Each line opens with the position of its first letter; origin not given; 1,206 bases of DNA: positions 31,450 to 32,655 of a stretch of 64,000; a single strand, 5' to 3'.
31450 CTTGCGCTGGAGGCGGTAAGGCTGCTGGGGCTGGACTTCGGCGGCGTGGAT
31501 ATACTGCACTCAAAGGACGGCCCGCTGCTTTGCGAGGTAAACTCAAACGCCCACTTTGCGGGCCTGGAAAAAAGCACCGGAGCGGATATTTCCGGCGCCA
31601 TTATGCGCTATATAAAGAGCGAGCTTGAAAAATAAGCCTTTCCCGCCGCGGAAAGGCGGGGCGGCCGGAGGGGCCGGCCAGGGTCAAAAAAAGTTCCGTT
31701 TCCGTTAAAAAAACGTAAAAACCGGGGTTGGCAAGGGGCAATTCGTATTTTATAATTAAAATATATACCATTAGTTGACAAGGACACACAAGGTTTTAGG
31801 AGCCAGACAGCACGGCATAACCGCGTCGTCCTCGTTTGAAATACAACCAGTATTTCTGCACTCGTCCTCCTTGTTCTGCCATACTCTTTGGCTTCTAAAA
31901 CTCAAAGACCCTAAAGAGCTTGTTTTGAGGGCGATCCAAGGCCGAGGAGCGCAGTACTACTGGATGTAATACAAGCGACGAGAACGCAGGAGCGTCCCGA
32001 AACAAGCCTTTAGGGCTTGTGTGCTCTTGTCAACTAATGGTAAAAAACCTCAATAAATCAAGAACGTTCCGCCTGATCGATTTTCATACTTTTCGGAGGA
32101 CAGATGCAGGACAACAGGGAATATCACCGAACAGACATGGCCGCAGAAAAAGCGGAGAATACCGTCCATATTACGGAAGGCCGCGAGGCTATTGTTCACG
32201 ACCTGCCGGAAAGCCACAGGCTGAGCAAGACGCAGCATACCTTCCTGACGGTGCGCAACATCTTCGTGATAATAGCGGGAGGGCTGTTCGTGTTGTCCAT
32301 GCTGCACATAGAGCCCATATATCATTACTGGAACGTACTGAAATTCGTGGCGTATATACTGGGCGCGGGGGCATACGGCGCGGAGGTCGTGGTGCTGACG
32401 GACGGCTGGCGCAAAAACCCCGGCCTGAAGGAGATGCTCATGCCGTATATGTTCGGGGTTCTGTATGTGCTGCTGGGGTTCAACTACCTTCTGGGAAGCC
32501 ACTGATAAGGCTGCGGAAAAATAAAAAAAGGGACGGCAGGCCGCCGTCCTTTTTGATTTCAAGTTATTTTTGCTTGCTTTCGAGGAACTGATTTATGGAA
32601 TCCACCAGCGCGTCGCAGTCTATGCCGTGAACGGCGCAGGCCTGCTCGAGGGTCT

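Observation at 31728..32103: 277-bp inverted-repeat-bounded, TA-flanked, almost fully base-paired element behind a consensus promoter: a MITE or a novel structured leader RNA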

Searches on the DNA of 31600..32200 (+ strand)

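Call 9: search_rna_families(source=window, start=31600, end=32200, threshold=evalue, max_evalue=10, show_alignments=2)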
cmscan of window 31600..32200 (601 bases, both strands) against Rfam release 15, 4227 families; matches with E-value up to 10: 2.
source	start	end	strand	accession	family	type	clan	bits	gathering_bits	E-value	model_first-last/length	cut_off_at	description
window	32075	32191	-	RF02110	DLEU2_6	Gene; lncRNA;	-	15.7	60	2.4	1-135/135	no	Deleted in lymphocytic leukemia 2 conserved region 6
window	31676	31717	+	RF03003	GP20-b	Cis-reg;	-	13.3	36.2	6.5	1-62/62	no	GP20-b RNA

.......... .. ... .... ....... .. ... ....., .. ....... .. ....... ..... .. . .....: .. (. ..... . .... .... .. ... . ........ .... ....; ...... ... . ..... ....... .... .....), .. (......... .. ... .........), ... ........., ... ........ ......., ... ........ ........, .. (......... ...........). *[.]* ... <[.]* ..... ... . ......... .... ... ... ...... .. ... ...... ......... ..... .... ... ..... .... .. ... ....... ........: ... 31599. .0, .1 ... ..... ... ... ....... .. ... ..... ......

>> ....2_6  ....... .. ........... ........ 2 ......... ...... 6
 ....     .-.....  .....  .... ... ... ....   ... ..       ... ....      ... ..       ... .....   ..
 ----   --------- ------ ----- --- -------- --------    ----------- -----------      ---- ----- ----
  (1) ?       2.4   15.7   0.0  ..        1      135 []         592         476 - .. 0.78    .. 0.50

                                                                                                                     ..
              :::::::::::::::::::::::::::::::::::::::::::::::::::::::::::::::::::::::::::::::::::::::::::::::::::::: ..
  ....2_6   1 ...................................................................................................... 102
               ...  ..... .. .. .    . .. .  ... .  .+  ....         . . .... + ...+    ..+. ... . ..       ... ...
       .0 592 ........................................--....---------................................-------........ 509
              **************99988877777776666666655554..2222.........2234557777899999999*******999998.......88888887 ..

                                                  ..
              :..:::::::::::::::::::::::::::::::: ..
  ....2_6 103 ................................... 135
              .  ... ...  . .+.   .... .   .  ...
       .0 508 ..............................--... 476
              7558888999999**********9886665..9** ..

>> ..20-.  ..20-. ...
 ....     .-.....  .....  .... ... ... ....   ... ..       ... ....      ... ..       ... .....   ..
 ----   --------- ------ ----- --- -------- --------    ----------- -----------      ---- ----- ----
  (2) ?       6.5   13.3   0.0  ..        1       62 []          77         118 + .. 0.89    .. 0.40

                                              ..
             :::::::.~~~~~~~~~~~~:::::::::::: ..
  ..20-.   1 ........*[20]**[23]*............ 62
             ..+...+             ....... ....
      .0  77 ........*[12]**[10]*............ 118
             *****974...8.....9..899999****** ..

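Call 19: search_dna_similar(query=window:31766-32042:+, collection=plasmids, mode=distant, max_evalue=0.01)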
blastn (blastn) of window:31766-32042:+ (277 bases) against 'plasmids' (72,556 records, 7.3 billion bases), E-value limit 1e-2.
No match.

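Call 20: search_dna_similar(query=window:31766-32042:+, collection=phages, mode=distant, max_evalue=0.01)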
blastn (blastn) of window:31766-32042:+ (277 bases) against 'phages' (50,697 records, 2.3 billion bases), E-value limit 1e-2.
No match.
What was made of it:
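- Tried and rejected: The window copy found nothing in plasmids or phages (calls 19, 20).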

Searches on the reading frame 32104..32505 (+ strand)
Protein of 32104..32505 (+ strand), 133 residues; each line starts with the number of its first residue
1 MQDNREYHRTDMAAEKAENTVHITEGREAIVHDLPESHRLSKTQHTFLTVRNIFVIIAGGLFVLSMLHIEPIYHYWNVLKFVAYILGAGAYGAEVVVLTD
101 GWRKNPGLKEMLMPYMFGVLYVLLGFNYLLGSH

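Call 12: find_encoding_contigs(protein=window:32104-32505:+, flank=3000, max_places=10)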
Protein window:32104-32505:+ (133 aa): 23 contigs read that carry it; 8 places shown.
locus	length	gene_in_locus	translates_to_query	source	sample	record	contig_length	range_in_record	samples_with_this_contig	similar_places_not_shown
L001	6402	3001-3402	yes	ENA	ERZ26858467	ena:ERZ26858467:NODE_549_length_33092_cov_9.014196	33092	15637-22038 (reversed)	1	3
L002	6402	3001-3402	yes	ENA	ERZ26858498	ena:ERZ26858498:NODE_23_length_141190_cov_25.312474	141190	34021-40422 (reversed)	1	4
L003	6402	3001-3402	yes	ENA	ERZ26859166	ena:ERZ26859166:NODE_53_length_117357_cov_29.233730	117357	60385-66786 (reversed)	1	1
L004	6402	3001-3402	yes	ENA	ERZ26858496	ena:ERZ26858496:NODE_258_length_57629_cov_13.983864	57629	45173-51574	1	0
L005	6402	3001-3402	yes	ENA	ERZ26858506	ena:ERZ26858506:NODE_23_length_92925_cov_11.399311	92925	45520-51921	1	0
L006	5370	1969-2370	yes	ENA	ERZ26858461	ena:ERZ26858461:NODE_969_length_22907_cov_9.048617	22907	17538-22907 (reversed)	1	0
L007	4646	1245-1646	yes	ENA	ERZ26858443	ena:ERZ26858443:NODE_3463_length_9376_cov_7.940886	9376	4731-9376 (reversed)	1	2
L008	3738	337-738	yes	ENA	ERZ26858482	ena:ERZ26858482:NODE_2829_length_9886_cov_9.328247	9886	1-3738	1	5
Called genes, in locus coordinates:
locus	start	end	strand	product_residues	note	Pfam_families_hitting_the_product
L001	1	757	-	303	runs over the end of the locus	PF19300:BPD_transp_1_N, PF00528:BPD_transp_1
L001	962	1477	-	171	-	PF04073:tRNA_edit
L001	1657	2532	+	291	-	PF08443:RimK, PF02955:GSH-S_ATP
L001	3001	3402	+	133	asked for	-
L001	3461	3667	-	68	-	PF08984:DUF1858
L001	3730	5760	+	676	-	PF02922:CBM_48, PF00128:Alpha-amylase, PF02806:Alpha-amylase_C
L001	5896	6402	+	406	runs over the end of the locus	PF00483:NTP_transferase, PF25084:LbH_EIF2B, PF24894:Hexapep_GlmU, PF25087:GMPPB_C, PF25247:LbH_GLGC (faint)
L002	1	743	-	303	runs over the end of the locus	PF19300:BPD_transp_1_N, PF00528:BPD_transp_1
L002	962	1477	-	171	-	PF04073:tRNA_edit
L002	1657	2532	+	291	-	PF08443:RimK, PF02955:GSH-S_ATP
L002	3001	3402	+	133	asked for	-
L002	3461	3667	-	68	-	PF08984:DUF1858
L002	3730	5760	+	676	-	PF02922:CBM_48, PF00128:Alpha-amylase, PF02806:Alpha-amylase_C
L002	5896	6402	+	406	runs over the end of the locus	PF00483:NTP_transferase, PF25084:LbH_EIF2B, PF24894:Hexapep_GlmU, PF25087:GMPPB_C, PF25247:LbH_GLGC (faint)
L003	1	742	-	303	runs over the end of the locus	PF19300:BPD_transp_1_N, PF00528:BPD_transp_1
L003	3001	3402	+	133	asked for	-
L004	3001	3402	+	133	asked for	-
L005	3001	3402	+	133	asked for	-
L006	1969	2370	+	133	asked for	-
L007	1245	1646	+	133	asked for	-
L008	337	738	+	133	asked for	-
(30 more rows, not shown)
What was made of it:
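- Of the 23 contigs read, 1 is empty and the others group with filled places (call 12). The filled allele is the majority (call 12).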
